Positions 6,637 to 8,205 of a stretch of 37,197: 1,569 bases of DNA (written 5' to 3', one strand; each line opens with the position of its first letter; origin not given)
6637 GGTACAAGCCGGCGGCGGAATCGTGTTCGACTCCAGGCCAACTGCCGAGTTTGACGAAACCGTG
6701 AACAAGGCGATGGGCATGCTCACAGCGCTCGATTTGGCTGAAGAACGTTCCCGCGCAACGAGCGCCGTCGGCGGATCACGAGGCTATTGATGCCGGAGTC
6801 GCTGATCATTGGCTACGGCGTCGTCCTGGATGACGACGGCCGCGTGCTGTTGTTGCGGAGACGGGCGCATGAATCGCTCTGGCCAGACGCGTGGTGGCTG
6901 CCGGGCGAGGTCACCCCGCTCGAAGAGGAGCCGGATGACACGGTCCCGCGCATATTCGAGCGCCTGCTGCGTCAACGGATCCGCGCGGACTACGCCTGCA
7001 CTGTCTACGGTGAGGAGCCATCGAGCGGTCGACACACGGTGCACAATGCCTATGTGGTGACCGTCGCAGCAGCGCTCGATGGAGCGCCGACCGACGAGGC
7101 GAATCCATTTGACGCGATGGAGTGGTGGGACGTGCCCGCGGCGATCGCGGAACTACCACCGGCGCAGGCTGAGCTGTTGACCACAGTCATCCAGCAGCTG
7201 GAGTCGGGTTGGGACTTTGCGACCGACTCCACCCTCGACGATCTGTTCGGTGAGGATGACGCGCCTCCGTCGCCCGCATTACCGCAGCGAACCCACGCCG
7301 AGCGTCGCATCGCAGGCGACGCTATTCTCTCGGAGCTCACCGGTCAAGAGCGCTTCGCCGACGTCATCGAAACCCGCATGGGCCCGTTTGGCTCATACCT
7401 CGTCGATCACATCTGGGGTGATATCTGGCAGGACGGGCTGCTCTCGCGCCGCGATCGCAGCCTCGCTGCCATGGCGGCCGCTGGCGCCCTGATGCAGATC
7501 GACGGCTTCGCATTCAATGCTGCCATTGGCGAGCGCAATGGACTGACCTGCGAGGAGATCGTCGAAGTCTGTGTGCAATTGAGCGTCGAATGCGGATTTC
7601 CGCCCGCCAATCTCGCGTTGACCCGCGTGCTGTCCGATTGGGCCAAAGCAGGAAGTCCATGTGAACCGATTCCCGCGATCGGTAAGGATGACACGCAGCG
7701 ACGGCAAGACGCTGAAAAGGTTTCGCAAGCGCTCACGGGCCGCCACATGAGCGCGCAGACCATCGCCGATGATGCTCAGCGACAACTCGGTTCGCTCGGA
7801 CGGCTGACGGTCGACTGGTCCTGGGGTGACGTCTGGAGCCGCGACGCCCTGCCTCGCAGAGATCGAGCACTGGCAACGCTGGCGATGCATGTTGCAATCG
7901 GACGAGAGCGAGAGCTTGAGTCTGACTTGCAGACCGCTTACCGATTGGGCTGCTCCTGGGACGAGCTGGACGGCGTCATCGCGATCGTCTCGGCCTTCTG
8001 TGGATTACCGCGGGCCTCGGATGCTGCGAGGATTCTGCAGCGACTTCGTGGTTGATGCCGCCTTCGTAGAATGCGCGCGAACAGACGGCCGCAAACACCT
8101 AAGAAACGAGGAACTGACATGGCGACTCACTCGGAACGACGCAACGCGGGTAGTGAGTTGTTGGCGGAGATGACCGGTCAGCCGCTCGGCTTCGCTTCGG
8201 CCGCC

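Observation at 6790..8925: Two paralogous double-CMD-domain genes (one fused to a degenerate Nudix domain) translationally coupled inside the trp operon between trpE and trpG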

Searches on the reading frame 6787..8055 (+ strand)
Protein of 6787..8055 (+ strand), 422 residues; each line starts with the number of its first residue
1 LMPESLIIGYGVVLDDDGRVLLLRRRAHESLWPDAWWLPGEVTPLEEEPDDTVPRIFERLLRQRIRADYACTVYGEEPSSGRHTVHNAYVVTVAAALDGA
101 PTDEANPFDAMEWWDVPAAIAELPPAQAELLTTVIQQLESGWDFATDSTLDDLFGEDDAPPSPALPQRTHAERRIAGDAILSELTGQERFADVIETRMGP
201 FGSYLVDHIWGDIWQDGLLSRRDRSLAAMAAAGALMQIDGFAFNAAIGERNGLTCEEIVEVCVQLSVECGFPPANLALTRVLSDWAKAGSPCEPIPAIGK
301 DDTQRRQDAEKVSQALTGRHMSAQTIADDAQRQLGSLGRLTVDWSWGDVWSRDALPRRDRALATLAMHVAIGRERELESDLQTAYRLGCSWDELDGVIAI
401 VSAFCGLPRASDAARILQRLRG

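Call 3: search_protein_families(library=pfam, proteins=[window:6787-8055:+], max_evalue=0.1)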
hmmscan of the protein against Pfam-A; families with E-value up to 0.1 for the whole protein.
window:6787-8055:+ (422 aa): 3 families
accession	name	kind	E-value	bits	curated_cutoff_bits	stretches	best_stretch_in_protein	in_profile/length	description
PF02627.25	CMD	-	7.6e-25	87.2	23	2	339-418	5-83/84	Carboxymuconolactone decarboxylase family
PF00293.34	NUDIX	-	0.00021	21.7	21.1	1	12-131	9-131/134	NUDIX domain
PF14815.12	NUDIX_4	-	0.00078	19.7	35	1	10-86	2-66/113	NUDIX domain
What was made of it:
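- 6790..7227 (+): ORF1 residues 1-146: Nudix fold with a dead Nudix box (G39 D/E40 ... E46 ... R54-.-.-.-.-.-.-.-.62). Pfam NUDIX 21.7 bits (call 3).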

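Call 4: search_protein_families(library=ncbifam, proteins=[window:6787-8055:+], max_evalue=0.1)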
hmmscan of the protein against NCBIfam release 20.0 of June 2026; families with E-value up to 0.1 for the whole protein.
window:6787-8055:+ (422 aa): 5 families
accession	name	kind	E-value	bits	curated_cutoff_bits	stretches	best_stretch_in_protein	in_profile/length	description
NF051488.1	bifunc_PcaDC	exception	9e-34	117.2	390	2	342-419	294-371/375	bifunctional 3-oxoadipate enol-lactonase/4-carboxymuconolactone decarboxylase PcaDC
TIGR02425.1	decarb_PcaC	equivalog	1.7e-28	99.2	155.7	2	339-416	37-114/123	4-carboxymuconolactone decarboxylase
NF051487.1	bifunc_PcaCD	exception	2.7e-14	53.1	430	2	201-297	36-136/413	bifunctional 4-carboxymuconolactone decarboxylase/3-oxoadipate enol-lactonase PcaCD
NF006530.0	PRK08999.1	equivalog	0.024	13.7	245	1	5-54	5-53/315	Nudix family hydrolase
TIGR04169.1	perox_w_seleSAM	hypoth_equivalog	0.03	14.4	120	0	209-236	29-56/109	arsenosugar biosynthesis-associated peroxidase-like protein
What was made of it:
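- The best family models are PcaC-type (call 4). PcaC equivalog scores of 99 and 123 bits, summed over two repeats, fall below the 155.7 cut-off (call 4).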

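Call 17: find_homologous_proteins(query=window:6790-8055:+, max_evalue=0.00001)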
Query window:6790-8055:+ (421 aa): 97 proteins with E <= 0.00001 among 8000 candidates.
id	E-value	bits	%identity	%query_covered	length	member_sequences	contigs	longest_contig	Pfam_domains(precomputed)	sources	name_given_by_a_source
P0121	1.6e-282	955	100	100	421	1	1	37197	PF02627.26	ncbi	-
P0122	5.2e-224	762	79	100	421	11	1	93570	PF02627.26,PF00293.35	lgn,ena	-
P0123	1.7e-223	760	79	100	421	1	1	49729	PF02627.26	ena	-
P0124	1.1e-220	751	78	100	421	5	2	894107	PF02627.26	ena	-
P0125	5.3e-220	749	78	100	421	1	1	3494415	PF02627.26,PF00293.35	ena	-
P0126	2.7e-219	746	77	100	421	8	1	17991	PF02627.26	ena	-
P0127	6.0e-219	745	78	100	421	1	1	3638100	PF02627.26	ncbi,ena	-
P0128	2.6e-218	743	78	100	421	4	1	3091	PF02627.26,PF00293.35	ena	-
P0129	3.4e-218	743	78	100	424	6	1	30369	PF02627.26,PF00293.35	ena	-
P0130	9.3e-217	738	78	100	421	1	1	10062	PF02627.26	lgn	-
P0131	1.3e-216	738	78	100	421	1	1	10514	PF02627.26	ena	-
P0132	7.8e-216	735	77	100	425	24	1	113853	PF02627.26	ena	-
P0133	1.2e-214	731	77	100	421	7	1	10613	PF02627.26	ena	-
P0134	2.0e-214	730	77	100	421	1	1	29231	PF02627.26,PF00293.35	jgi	jgi:4-carboxymuconolactone decarboxylase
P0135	4.1e-214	729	75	100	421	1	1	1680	PF02627.26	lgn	-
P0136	5.1e-214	729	76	100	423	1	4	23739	PF02627.26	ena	-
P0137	8.3e-214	728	76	100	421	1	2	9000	PF02627.26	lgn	-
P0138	4.3e-213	726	78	100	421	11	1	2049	PF02627.26,PF00293.35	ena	-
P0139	3.6e-212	723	77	100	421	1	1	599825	PF02627.26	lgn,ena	-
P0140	9.6e-212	721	76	100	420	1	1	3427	PF02627.26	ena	-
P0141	5.7e-211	719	76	100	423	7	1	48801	PF02627.26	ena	-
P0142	8.6e-211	718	76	100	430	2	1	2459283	PF02627.26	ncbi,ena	-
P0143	9.8e-209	712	75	100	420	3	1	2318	PF02627.26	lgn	-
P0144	1.6e-208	711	75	100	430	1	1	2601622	PF02627.26,PF14815.13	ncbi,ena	-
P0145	6.9e-208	709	75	100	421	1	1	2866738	PF02627.26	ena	-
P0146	3.2e-206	703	75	100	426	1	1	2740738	PF02627.26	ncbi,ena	-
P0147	7.4e-206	702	74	100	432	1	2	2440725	PF02627.26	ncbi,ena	-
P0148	7.8e-206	702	75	100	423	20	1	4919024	PF02627.26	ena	-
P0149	6.0e-202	689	74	100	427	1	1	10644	PF02627.26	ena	-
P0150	6.6e-201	686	73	100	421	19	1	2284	PF02627.26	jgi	-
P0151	2.0e-198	678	71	100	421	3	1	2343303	PF02627.26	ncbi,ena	-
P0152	3.8e-197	673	71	100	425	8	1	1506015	PF02627.26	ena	-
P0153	4.4e-194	663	69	100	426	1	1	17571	PF02627.26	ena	-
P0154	2.1e-187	641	68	100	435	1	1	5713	PF02627.26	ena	-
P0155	1.3e-186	639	68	99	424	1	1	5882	PF02627.26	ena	-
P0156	5.9e-185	633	69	100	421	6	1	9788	PF02627.26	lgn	-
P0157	1.5e-177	609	67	100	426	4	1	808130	PF02627.26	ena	-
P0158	5.2e-165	567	61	100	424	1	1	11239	PF02627.26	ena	-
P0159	3.0e-161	555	77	76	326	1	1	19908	PF02627.26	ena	-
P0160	1.6e-160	553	60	100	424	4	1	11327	PF02627.26,PF00293.35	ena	-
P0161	7.8e-151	521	79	69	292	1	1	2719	PF02627.26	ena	-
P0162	1.5e-137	477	53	100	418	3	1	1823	PF02627.26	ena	-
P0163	1.1e-134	468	53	100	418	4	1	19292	PF02627.26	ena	-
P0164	6.9e-132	458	53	99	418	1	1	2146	PF02627.26,PF00293.35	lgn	-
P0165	1.5e-107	378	75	53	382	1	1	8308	PF02627.26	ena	-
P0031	3.1e-99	351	42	99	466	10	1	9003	PF02627.26,PF00293.35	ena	-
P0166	4.6e-94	334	42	100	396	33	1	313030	PF02627.26,PF00293.35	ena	-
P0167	5.7e-91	324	44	100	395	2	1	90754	PF02627.26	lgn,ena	-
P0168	8.6e-89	316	42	100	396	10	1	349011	PF02627.26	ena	-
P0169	1.2e-88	316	44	96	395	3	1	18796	PF02627.26,PF00293.35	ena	-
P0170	3.1e-88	315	43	100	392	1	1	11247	PF02627.26,PF00293.35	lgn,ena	-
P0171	5.3e-88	314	43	100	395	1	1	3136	PF02627.26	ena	-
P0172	2.2e-87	312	42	100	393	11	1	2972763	PF02627.26,PF00293.35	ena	-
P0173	2.6e-87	311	43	100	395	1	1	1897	PF02627.26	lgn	-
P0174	2.8e-87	311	43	100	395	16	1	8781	PF02627.26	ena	-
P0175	3.2e-87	311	44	100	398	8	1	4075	PF02627.26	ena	-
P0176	1.5e-86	309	44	100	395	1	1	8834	PF02627.26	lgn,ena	-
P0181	3.7e-78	281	80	37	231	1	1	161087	PF00293.35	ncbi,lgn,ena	-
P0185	4.0e-76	275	78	36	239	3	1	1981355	PF00293.35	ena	-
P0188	1.1e-74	270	66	45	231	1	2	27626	-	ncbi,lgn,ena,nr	ncbi:MAG: NUDIX hydrolase [Chloroflexi bacterium]|nr:NUDIX hydrolase [Chloroflexota bacterium]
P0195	3.0e-72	262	64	42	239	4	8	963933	-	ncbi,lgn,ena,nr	ncbi:MAG: hypothetical protein OXH13_11095 [Chloroflexi bacterium]|nr:hypothetical protein [Chlorofl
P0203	6.3e-51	192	61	37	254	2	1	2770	PF00293.35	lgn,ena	-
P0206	3.8e-46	176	57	37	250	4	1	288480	-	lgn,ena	-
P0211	6.4e-30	122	35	58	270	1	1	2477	PF02627.26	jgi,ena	-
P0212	1.4e-28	118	31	59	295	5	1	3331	PF02627.26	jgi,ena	-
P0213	7.2e-26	109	34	59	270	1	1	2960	PF02627.26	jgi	jgi:4-carboxymuconolactone decarboxylase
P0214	2.7e-25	107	33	59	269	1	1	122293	PF02627.26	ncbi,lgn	ncbi:MAG: carboxymuconolactone decarboxylase family protein [Myxococcota bacterium]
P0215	7.7e-21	92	29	60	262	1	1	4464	PF02627.26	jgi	jgi:4-carboxymuconolactone decarboxylase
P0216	5.0e-6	44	42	18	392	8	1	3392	PF02627.26,PF12697.14,PF00561.27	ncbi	-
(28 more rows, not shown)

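Call 18: find_encoding_contigs(protein=P0188, flank=8000, max_places=2)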
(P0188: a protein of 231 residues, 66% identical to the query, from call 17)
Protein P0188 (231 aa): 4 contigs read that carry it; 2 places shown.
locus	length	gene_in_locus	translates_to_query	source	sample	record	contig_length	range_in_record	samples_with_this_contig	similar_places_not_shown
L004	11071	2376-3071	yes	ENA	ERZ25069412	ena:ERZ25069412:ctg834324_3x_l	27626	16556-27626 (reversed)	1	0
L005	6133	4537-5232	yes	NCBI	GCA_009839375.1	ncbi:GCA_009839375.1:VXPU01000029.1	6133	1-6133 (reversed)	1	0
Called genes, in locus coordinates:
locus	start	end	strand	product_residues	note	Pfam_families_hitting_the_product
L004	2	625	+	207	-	?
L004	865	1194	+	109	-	PF04715:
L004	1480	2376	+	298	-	PF00425:Chorismate_bind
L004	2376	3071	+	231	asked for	-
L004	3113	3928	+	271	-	PF02627:CMD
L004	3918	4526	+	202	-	PF00117:GATase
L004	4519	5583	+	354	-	PF02885:Glycos_trans_3N, PF00591:Glycos_transf_3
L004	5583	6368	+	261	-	PF00218:IGPS, PF01070:FMN_dh (weak)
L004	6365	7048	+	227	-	PF00697:PRAI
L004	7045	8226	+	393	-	PF00291:PALP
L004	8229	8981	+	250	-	PF02517:Rce1-like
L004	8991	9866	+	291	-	PF00290:Trp_syntA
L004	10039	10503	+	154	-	PF07736:CM_1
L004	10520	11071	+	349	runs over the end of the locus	PF18152:DAHP_snth_FXD, PF00793:DAHP_synth_1, PF03102:NeuB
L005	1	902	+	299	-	PF02153:PDH_N, PF20463:PDH_C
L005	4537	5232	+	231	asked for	-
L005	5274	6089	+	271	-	PF02627:CMD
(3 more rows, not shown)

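Call 19: find_encoding_contigs(protein=P0206, flank=8000, max_places=2)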
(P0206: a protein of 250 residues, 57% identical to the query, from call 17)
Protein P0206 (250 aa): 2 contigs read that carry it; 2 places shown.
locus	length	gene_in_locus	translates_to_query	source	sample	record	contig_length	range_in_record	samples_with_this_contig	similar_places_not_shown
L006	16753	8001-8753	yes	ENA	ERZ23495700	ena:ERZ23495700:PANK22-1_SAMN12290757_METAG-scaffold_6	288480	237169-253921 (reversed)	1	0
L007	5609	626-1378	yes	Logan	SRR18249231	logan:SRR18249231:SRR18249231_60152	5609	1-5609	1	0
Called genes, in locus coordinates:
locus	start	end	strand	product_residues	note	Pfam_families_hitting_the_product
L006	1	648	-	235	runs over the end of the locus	PF03781:FGE-sulfatase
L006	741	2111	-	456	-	-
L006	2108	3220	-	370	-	-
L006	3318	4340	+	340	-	PF03807:F420_oxidored, PF02153:PDH_N, PF20463:PDH_C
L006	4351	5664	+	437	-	PF00275:EPSP_synthase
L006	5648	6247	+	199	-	PF00625:Guanylate_kin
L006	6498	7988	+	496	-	PF04715:, PF00425:Chorismate_bind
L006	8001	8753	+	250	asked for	-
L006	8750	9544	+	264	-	PF02627:CMD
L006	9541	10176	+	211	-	PF00117:GATase, PF07722:Peptidase_C26 (weak)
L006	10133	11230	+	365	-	PF02885:Glycos_trans_3N, PF00591:Glycos_transf_3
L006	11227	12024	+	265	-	PF00218:IGPS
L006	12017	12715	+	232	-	PF00697:PRAI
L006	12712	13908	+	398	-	PF00291:PALP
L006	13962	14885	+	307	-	PF02517:Rce1-like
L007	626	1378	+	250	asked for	-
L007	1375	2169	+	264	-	PF02627:CMD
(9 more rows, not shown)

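Call 27: search_solved_structures(query=window:6790-8055:+, max_evalue=0.01)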
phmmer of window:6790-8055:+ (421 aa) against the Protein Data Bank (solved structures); distinct sequences matched with E-value up to 0.01: 3.
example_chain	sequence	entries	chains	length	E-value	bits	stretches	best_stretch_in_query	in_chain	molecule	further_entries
4g9q_A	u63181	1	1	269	3.5e-16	62.2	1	191-415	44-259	4-carboxymuconolactone decarboxylase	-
2af7_A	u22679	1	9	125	4.1e-09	38.9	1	321-413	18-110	gamma-carboxymuconolactone decarboxylase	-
4dyw_A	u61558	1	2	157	0.00064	21.8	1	7-115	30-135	MutT/NUDIX family protein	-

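Call 36: search_protein_families(library=pfam, proteins=[P0181, P0185, P0195, P0206, P0188, P0203], max_evalue=10)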
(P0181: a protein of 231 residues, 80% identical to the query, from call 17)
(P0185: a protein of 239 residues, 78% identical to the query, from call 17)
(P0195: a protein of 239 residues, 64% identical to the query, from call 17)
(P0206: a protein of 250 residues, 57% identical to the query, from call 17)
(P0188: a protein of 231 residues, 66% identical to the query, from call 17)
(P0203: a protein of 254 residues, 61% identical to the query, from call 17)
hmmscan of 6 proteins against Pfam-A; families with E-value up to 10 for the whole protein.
P0181 (231 aa): 3 families
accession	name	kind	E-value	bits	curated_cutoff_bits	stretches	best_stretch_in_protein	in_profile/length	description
PF00293.34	NUDIX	-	8.8e-06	26.2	21.1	1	11-128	9-129/134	NUDIX domain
PF14815.12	NUDIX_4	-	0.00029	21.1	35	1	9-59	2-49/113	NUDIX domain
PF02627.25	CMD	-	0.0013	19.1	23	1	169-220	16-65/84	Carboxymuconolactone decarboxylase family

P0185 (239 aa): 2 families
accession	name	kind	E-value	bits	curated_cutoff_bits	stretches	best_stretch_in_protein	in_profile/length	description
PF00293.34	NUDIX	-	2.1e-05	25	21.1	1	11-127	9-128/134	NUDIX domain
PF14815.12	NUDIX_4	-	0.00029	21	35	1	9-59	2-49/113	NUDIX domain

P0195 (239 aa): 3 families
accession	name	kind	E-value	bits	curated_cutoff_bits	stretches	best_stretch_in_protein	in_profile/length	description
PF00293.34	NUDIX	-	4e-05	24.1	21.1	1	11-131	9-132/134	NUDIX domain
PF14815.12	NUDIX_4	-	0.00043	20.5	35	1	9-60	2-50/113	NUDIX domain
PF14954.12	LIX1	-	0.19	11.5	27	1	195-225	188-218/249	Limb expression 1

P0206 (250 aa): 3 families
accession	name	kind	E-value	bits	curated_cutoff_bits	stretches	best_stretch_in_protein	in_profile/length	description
PF00293.34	NUDIX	-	0.00099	19.6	21.1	1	12-127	10-128/134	NUDIX domain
PF14815.12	NUDIX_4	-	0.02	15.1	35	1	11-57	4-47/113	NUDIX domain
PF10025.14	DUF2267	-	0.046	14.4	29.8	1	113-219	38-117/122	Uncharacterized conserved protein (DUF2267)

P0188 (231 aa): 2 families
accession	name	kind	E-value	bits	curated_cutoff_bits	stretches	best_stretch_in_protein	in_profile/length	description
PF00293.34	NUDIX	-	4.4e-05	23.9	21.1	1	11-131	9-132/134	NUDIX domain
PF14815.12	NUDIX_4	-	0.00036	20.7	35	1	9-58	2-48/113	NUDIX domain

P0203 (254 aa): 2 families
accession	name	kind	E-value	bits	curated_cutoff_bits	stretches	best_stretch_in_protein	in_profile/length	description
PF00293.34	NUDIX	-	1.5e-06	28.7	21.1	1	11-131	9-132/134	NUDIX domain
PF14815.12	NUDIX_4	-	0.014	15.7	35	1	10-118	3-98/113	NUDIX domain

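Call 40: predict_structure(alignment_id=A2)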
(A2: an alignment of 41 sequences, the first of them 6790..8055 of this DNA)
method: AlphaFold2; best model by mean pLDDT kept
length: 421 residues; sequences in the alignment: 41
mean_pLDDT: 89.5   pTM: 0.61
mean pLDDT of the five models: 89.5, 88.7, 88.1, 87.9, 87.1
residues with pLDDT >= 90: 295; 70-90: 98; 50-70: 12; < 50: 16
segments of 3 or more residues with pLDDT < 50: 147-161
pLDDT, mean of each block of 10 residues (from residue 1): 81 96 88 90 85 89 91 86 93 80 79 97 95 94 64 45 69 92 87 92 92 90 97 96 94 96 95 96 94 90 95 92 93 92 94 95 97 91 96 96 92 92 78
secondary structure, 60 per line:
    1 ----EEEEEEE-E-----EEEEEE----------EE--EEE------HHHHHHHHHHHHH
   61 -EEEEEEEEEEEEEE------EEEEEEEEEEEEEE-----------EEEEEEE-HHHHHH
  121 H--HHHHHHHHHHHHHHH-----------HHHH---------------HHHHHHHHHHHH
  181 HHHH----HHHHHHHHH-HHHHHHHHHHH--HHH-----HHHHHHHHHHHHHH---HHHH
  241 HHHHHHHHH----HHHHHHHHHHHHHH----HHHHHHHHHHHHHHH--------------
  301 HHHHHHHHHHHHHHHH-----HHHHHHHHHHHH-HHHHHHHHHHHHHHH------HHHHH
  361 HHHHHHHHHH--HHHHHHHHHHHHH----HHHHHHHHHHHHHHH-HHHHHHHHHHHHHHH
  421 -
elements in order: E5-11 E19-24 E39-41 H48-60 E62-75 E82-95 E107-113 H115-121 H124-138 H150-153 H169-184 H189-197 H199-209 H220-233 H237-249 H254-267 H272-286 H301-316 H322-333 H335-349 H356-370 H373-385 H390-404 H406-420
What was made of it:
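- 7228..7272 (+): ORF1 residues 147-161: disordered linker. pLDDT below 50 for residues 147-161. pTM of 0.61 means the relative domain orientation is undefined (call 40).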
